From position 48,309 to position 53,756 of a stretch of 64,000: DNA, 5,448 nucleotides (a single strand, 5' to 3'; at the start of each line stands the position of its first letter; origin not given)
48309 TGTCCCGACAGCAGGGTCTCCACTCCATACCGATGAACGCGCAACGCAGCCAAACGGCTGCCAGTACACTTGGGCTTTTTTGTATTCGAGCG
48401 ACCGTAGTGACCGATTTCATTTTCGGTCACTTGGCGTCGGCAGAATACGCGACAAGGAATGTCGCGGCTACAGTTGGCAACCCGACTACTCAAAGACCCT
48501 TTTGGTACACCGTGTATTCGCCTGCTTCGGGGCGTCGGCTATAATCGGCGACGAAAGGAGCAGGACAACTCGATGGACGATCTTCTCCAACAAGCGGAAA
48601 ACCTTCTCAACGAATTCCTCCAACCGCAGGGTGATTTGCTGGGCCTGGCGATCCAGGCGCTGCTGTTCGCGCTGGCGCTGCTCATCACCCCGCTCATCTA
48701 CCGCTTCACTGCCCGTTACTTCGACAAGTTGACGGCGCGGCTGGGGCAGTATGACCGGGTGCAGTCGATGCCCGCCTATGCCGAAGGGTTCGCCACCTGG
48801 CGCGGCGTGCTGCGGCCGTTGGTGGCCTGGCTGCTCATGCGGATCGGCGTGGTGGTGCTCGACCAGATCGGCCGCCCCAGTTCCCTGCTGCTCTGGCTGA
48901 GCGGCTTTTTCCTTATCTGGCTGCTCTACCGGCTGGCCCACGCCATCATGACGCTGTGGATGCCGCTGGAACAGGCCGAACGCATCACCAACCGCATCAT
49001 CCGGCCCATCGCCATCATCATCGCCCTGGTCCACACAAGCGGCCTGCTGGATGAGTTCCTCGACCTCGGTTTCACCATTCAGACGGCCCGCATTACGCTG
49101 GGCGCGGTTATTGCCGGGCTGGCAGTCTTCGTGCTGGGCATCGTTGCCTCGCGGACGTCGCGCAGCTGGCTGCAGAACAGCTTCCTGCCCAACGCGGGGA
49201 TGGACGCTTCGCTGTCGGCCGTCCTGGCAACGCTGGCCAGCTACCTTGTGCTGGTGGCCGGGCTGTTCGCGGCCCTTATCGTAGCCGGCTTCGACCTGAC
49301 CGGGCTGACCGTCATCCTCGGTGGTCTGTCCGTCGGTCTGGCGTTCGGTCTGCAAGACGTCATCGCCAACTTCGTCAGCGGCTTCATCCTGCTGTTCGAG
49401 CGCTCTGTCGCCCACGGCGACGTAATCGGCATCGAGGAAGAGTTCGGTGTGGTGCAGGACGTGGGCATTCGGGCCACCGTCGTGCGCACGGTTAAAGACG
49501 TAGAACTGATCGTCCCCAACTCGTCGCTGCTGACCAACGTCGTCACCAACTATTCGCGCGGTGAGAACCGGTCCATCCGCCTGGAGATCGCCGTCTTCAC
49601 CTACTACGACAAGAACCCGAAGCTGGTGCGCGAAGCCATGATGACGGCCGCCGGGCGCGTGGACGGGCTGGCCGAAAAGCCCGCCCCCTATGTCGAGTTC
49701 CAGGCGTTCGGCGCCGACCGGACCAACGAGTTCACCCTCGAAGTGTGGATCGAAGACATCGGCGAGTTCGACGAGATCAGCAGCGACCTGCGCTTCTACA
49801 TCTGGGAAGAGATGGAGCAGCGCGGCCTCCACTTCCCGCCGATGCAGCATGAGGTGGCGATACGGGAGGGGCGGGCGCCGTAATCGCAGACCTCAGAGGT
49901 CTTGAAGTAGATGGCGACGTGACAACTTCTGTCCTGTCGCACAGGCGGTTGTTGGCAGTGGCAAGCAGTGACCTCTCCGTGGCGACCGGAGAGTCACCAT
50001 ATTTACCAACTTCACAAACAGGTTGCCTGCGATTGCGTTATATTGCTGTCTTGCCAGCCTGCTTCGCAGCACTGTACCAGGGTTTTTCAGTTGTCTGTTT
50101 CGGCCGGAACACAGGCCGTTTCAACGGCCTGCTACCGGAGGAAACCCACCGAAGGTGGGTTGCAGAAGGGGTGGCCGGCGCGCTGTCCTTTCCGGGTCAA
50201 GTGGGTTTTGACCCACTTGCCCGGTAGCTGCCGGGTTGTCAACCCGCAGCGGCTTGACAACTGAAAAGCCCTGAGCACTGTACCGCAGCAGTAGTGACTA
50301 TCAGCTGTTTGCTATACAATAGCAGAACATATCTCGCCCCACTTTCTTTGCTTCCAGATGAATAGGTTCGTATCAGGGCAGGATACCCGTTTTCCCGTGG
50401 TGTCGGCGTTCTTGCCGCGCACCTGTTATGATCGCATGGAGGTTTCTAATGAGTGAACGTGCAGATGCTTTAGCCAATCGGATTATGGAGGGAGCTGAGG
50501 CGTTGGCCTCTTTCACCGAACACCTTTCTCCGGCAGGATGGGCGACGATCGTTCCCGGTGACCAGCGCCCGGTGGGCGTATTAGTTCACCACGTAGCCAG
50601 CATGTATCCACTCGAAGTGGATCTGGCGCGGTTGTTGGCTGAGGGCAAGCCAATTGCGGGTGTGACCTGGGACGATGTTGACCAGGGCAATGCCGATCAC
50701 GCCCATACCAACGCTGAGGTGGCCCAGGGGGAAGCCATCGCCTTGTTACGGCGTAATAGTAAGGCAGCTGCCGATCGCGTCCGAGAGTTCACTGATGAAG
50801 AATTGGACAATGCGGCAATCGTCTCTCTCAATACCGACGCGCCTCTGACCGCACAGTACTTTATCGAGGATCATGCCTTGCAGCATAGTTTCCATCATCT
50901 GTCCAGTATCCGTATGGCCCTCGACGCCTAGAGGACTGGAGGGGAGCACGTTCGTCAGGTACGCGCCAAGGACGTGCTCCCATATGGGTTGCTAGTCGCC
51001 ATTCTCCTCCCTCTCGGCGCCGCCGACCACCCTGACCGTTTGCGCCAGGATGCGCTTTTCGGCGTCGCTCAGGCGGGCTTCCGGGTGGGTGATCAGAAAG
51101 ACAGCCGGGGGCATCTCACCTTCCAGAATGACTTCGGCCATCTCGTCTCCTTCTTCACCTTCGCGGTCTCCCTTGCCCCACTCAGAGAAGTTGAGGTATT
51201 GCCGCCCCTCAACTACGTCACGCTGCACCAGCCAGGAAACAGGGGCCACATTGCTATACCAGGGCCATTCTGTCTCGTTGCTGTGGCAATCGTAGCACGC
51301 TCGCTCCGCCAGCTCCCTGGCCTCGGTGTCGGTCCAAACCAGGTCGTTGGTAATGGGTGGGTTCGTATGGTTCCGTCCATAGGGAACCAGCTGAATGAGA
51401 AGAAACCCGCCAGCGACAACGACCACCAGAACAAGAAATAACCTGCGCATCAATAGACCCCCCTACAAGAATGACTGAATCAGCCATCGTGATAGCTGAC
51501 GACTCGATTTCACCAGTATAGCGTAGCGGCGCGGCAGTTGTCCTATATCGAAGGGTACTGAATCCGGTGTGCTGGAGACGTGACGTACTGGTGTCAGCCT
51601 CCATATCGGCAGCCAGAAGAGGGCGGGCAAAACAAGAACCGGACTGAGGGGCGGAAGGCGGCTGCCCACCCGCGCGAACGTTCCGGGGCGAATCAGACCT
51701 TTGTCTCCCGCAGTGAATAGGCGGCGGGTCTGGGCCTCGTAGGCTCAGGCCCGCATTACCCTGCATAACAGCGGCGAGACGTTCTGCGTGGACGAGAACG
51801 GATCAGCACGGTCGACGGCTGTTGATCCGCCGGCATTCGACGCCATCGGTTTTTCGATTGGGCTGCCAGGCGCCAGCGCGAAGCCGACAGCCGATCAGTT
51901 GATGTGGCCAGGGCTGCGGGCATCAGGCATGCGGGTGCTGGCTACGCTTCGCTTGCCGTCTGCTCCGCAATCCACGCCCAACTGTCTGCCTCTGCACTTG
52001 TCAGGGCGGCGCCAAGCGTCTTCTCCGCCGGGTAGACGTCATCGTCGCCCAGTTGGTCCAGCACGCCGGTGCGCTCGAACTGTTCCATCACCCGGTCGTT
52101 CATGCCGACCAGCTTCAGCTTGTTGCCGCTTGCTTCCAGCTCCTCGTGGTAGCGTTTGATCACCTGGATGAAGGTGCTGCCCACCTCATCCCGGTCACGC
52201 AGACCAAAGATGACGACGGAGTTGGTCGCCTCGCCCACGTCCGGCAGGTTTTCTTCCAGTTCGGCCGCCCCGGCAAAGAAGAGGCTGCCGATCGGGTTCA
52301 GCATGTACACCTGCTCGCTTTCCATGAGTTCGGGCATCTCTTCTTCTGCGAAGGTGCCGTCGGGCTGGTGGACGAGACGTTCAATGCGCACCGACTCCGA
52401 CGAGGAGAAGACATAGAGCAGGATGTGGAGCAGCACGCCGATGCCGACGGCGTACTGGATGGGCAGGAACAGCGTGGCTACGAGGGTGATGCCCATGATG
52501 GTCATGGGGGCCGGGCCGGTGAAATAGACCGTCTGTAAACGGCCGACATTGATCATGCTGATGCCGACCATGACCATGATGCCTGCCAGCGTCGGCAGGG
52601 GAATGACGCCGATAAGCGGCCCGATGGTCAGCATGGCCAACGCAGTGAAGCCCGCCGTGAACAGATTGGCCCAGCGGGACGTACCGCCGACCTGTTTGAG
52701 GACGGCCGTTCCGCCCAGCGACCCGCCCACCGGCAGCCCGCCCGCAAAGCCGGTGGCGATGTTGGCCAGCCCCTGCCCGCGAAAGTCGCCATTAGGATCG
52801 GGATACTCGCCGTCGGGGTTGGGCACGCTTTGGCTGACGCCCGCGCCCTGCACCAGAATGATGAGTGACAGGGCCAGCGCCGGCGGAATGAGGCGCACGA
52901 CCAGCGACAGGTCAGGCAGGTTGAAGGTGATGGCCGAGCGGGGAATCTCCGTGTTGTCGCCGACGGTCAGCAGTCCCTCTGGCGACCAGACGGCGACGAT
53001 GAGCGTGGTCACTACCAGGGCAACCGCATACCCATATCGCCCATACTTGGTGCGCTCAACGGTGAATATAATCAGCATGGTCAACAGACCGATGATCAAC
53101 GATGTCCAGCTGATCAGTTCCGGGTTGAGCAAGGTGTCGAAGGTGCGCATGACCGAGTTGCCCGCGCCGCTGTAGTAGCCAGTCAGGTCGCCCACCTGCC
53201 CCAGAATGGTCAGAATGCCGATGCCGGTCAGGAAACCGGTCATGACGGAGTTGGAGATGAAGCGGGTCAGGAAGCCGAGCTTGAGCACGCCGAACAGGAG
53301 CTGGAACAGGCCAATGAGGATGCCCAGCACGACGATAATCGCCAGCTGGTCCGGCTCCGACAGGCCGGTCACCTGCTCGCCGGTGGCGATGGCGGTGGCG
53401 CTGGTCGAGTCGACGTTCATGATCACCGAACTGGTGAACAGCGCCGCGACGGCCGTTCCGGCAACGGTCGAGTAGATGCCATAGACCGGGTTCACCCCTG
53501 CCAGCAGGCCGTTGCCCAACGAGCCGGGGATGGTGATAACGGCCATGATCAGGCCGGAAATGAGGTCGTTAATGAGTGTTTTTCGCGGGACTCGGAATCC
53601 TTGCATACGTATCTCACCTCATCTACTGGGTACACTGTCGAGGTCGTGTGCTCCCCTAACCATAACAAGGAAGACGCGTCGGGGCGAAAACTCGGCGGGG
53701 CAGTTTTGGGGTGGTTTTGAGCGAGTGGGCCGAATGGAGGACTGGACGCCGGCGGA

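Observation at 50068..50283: MITE-like 196-bp element with 18-bp terminal inverted repeats and a perfect 10-bp target-site duplication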

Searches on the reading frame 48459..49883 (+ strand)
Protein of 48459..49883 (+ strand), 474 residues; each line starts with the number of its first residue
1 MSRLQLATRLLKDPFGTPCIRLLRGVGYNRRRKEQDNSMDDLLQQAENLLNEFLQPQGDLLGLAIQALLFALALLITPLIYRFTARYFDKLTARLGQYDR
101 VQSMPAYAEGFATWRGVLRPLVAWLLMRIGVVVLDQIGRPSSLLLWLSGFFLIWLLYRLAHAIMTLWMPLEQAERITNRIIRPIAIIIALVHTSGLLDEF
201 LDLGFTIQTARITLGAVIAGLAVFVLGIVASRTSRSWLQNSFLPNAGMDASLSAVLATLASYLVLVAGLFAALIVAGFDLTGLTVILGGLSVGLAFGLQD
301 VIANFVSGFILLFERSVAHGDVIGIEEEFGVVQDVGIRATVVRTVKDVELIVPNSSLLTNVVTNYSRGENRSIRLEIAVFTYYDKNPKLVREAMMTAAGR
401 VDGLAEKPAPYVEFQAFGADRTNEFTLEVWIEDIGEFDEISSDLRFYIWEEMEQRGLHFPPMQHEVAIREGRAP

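Call 14: search_protein_families(library=pfam, proteins=[window:48459-49883:+])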
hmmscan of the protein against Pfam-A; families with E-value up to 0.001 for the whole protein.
window:48459-49883:+ (474 aa): 2 families
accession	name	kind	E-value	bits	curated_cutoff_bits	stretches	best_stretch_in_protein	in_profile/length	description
PF00924.24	MS_channel_2nd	-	2.9e-20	72.6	20.2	1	300-367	1-68/68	Mechanosensitive ion channel, beta-domain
PF21082.3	MS_channel_3rd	-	4.1e-06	27.6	21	1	383-459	9-88/88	Mechanosensitive ion channel MscS, C-terminal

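Call 29: find_homologous_proteins(query=window:48459-49883:+, max_evalue=1e-30)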
Query window:48459-49883:+ (474 aa): 236 proteins with E <= 1e-30 among 8000 candidates; the best 120 are listed.
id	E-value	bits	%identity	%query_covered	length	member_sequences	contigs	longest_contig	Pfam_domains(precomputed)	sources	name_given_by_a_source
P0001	6.0e-252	855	89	92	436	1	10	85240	PF00924.25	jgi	jgi:small-conductance mechanosensitive channel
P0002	5.1e-230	782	97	78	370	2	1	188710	PF00924.25,PF21082.3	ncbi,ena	-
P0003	1.5e-209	715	76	90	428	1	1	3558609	PF00924.25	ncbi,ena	-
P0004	8.8e-208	709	75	91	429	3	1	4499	PF00924.25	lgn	-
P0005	5.4e-207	706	75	89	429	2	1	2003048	PF00924.25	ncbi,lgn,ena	-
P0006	1.0e-205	702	75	90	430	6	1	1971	PF00924.25,PF21082.3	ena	-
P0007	2.8e-199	681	72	91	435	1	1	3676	PF00924.25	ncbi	-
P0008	8.7e-198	676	71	91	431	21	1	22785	PF00924.25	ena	-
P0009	3.4e-197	674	72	91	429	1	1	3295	PF21088.3,PF00924.25,PF21082.3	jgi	-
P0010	1.1e-193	662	71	91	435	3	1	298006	PF00924.25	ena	-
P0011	9.2e-193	660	71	89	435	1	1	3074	PF00924.25,PF21082.3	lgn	-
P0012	3.6e-192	658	69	90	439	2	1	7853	PF00924.25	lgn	-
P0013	6.7e-91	324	67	49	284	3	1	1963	-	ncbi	ncbi:MAG: hypothetical protein ACK2UJ_11920 [Candidatus Promineifilaceae bacterium]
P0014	3.3e-84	302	41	84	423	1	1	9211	PF21088.3,PF00924.25,PF21082.3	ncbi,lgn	ncbi:MAG: mechanosensitive ion channel domain-containing protein [Chloroflexota bacterium]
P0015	7.0e-81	291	40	84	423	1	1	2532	PF21088.3,PF00924.25,PF21082.3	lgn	-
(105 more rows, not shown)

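Call 30: find_encoding_contigs(protein=P0002, flank=10000, max_places=4)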
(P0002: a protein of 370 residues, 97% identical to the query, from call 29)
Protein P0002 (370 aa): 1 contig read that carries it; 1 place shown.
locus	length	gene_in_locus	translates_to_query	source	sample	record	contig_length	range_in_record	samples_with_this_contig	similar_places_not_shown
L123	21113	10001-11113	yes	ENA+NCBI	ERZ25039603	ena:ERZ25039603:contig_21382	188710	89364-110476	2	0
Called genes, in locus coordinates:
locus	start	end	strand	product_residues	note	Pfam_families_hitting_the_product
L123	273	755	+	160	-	-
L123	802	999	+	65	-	-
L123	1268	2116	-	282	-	PF02517:Rce1-like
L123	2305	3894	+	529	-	PF07730:HisKA_3, PF13581:HATPase_c_2 (weak), PF02518:HATPase_c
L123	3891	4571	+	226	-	PF00072:Response_reg, PF00196:GerE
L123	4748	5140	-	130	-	-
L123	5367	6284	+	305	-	-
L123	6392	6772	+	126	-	PF08818:DUF1801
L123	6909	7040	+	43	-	-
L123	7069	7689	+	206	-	-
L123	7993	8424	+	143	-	-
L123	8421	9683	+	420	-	PF03033:Glyco_transf_28, PF00201:UDPGT, PF06722:EryCIII-like_C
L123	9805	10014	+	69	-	-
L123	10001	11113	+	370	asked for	PF00924:MS_channel_2nd, PF21082:MS_channel_3rd (weak)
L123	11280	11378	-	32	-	-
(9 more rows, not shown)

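Call 31: find_encoding_contigs(protein=P0001, flank=10000, max_places=10)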
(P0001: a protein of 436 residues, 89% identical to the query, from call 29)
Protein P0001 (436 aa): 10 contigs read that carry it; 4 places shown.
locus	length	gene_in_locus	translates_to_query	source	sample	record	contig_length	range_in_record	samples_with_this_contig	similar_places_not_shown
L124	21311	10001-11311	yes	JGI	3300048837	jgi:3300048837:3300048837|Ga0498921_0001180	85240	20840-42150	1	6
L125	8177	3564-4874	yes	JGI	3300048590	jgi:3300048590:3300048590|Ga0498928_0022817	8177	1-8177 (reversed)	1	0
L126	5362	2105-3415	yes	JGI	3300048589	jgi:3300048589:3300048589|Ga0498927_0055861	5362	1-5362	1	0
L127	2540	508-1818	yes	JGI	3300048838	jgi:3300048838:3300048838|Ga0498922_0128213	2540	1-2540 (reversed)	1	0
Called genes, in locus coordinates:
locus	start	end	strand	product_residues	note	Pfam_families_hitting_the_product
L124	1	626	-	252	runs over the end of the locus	PF05138:PaaA_PaaC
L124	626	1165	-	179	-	PF06243:PaaB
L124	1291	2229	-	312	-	PF05138:PaaA_PaaC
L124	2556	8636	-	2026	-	-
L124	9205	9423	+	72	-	PF12088:DUF3565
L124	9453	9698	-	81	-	PF01980:TrmO_N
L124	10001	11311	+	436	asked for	PF00924:MS_channel_2nd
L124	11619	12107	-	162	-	PF01980:TrmO_N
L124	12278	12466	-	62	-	-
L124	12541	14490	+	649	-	PF13424:TPR_12 (faint), PF12770:CHAT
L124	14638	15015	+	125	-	PF22148:Fervidolysin_NPro-like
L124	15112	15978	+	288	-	PF00082:Peptidase_S8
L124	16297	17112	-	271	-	PF00378:ECH_1, PF16113:ECH_2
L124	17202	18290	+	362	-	-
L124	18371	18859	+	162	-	PF13429:TPR_15 (weak), PF13432:TPR_16 (weak), PF00515:TPR_1 (weak), PF07719:TPR_2 (weak), PF21033:RMD1-3 (weak), PF14559:TPR_19, PF13431:TPR_17 (weak), PF13424:TPR_12, +9 more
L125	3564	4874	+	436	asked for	PF00924:MS_channel_2nd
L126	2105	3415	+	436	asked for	PF00924:MS_channel_2nd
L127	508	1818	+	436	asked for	PF00924:MS_channel_2nd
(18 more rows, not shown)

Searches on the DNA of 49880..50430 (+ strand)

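Call 22: search_rna_families(source=window, start=49880, end=50430, threshold=evalue, max_evalue=10, show_alignments=2)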
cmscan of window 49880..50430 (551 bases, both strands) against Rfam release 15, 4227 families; matches with E-value up to 10: 7.
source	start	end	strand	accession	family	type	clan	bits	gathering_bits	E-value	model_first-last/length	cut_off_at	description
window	50109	50219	+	RF03094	LAGLIDADG-2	Gene; sRNA;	-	19.4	94.9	0.27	1-128/128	no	LAGLIDADG-2 RNA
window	50188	50229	+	RF03848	mir-1549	Gene; miRNA;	-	19.1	91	0.55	1-63/63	no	mir-1549 microRNA precursor family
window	50194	50318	+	RF02603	BASRCII26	Gene; sRNA;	-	18.3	218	0.027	1-190/190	no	Brucella sRNA CII26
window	50118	50166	-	RF01329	CRISPR-DR15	Gene; CRISPR;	-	17.5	36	1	1-37/37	no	CRISPR RNA direct repeat element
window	49893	49913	+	RF02218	ZNRD1-AS1_1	Gene; lncRNA;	-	14.3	50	2.7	48-68/68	no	ZNRD1 antisense RNA 1 conserved region 1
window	50082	50157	-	RF03381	mir-2796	Gene; miRNA;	-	13.9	72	5.4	1-77/77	no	mir-2796 microRNA precursor family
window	49980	50145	-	RF01700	Collinsella-1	Gene; sRNA;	-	12.9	35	0.6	1-196/196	no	Collinsella-1 RNA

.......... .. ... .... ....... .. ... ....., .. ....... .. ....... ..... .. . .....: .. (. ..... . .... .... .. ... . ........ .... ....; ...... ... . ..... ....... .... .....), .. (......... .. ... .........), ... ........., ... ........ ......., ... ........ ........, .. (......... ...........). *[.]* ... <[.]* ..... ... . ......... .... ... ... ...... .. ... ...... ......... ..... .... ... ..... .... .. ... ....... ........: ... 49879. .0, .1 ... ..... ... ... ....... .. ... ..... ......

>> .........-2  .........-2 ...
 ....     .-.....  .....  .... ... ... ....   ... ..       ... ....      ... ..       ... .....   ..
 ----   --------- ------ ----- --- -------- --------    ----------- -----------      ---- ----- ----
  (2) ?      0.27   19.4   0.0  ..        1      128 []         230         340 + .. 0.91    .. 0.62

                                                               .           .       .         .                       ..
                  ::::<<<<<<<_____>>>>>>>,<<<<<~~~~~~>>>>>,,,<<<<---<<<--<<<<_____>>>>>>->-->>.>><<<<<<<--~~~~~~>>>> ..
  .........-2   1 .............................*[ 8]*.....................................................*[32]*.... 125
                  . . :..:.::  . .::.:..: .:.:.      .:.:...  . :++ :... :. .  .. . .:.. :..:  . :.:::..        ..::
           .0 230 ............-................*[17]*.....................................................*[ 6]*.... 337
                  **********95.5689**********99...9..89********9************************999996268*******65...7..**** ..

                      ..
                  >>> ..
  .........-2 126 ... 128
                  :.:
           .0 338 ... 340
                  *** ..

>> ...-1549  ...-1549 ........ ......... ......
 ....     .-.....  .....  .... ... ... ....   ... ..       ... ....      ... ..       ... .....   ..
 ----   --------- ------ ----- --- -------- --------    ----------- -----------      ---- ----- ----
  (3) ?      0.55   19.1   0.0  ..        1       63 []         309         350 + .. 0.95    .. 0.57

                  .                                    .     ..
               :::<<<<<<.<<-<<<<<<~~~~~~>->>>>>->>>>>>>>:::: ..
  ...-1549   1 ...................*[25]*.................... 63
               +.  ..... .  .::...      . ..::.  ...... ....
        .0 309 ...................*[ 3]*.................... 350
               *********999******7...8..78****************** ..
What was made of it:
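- On Curated structured RNA (Rfam): The best sub-threshold hit scored 19 bits against a 95-bit cut-off (call 22).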

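Call 53: search_dna_similar(query=window:50078-50273:+, collection=plasmids, mode=distant, max_evalue=0.01)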
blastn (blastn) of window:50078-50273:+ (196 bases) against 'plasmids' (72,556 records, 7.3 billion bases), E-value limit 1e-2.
No match.

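Call 57: build_rna_model(alignment_id=A3)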
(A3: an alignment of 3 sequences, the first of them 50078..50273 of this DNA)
Model R1 built from alignment A3 (3 sequences, 197 columns); structure: RNAalifold consensus.
model positions 196; base pairs 66; branch points 4; effective number of sequences 0.88; information 0.589 bits per position. Calibrated on 0.2 Mb of random sequence (short: E-values are rough).
structure used (alignment columns):
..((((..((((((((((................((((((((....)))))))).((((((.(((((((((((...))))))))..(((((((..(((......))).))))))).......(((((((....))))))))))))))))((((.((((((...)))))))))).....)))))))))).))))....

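Call 58: search_with_rna_model(model_id=R1, sources=[window, L001, L002, L123, L124, L125, L126, L127, L128, L129], max_evalue=10)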
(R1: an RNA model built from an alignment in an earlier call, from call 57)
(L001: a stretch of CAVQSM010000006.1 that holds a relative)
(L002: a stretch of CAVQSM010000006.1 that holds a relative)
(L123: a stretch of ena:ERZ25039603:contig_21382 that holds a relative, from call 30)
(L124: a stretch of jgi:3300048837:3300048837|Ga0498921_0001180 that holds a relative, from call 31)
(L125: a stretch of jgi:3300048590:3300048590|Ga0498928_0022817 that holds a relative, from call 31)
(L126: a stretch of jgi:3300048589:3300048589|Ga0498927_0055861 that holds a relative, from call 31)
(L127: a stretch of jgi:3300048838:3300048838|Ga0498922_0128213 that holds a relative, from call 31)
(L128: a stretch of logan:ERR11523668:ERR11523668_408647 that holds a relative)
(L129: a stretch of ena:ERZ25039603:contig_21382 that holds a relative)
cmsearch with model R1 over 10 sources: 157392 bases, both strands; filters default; matches with E-value up to 10: 18.
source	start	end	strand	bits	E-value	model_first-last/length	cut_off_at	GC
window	50078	50273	+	224.6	1.6e-52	1-196/196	no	0.61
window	63366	63561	+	196.5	1e-45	1-196/196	no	0.57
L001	379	562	+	195.2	2e-45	1-196/196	no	0.54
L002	2442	2625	+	195.2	2e-45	1-196/196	no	0.54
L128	1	115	-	102.8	4.7e-23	1-115/196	3'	0.56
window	50078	50273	-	28.4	4.5e-05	1-196/196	no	0.61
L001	379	562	-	25.6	0.00022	1-196/196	no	0.54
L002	2316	2518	-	15.1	0.072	1-196/196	no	0.61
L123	18892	18970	-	10.7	0.85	1-196/196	no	0.75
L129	14015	14093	+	10.7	0.85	1-196/196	no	0.75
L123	19248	19311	-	9.8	1.4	1-196/196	no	0.66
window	41977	42035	-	9.7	1.5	1-196/196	no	0.63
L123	1664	1765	-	9.4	1.8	1-196/196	no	0.71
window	38604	38696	+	9.3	1.9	1-196/196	no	0.48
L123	14993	15040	-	8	3.8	1-196/196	no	0.77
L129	17945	17992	+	8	3.8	1-196/196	no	0.77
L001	5890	5997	-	7.6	4.9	1-196/196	no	0.69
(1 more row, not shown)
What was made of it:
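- Tried and rejected: Covariance model of the three copies (calls 57, 58).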

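Call 96: search_dna_similar(query=window:50078-50273:+, collection=phages, mode=distant, max_evalue=0.01)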
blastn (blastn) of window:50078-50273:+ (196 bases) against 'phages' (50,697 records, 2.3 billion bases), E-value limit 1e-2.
No match.

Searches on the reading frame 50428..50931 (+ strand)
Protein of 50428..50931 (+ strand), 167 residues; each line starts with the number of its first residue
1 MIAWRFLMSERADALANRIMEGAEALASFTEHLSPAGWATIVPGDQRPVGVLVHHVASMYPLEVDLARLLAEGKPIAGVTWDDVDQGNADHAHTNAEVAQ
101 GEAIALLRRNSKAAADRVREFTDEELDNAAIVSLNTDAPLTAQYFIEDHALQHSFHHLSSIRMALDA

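Call 13: find_encoding_contigs(protein=window:50428-50931:+, flank=10000, max_places=10)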
Protein window:50428-50931:+ (167 aa): no gene with exactly this product is on record in the collection.
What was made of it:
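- Tried and rejected: Exact look-up of the DinB_2 protein (call 13).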

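Call 14: search_protein_families(library=pfam, proteins=[window:50428-50931:+])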
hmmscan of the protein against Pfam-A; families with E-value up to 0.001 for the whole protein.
window:50428-50931:+ (167 aa): 1 family
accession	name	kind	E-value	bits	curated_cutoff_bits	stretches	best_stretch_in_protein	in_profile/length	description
PF12867.12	DinB_2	-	1.7e-05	25.7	24.8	1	24-160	7-127/128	DinB superfamily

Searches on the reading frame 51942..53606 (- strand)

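Call 14: search_protein_families(library=pfam, proteins=[window:51942-53606:-])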
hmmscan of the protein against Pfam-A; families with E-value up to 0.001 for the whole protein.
window:51942-53606:- (554 aa): 2 families
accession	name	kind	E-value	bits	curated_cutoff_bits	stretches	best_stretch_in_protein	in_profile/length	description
PF00916.26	Sulfate_transp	-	5e-58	197.1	23.2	1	11-361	1-367/380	Sulfate permease family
PF01740.26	STAS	-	6.9e-10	39.1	22.6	1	425-526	2-101/106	STAS domain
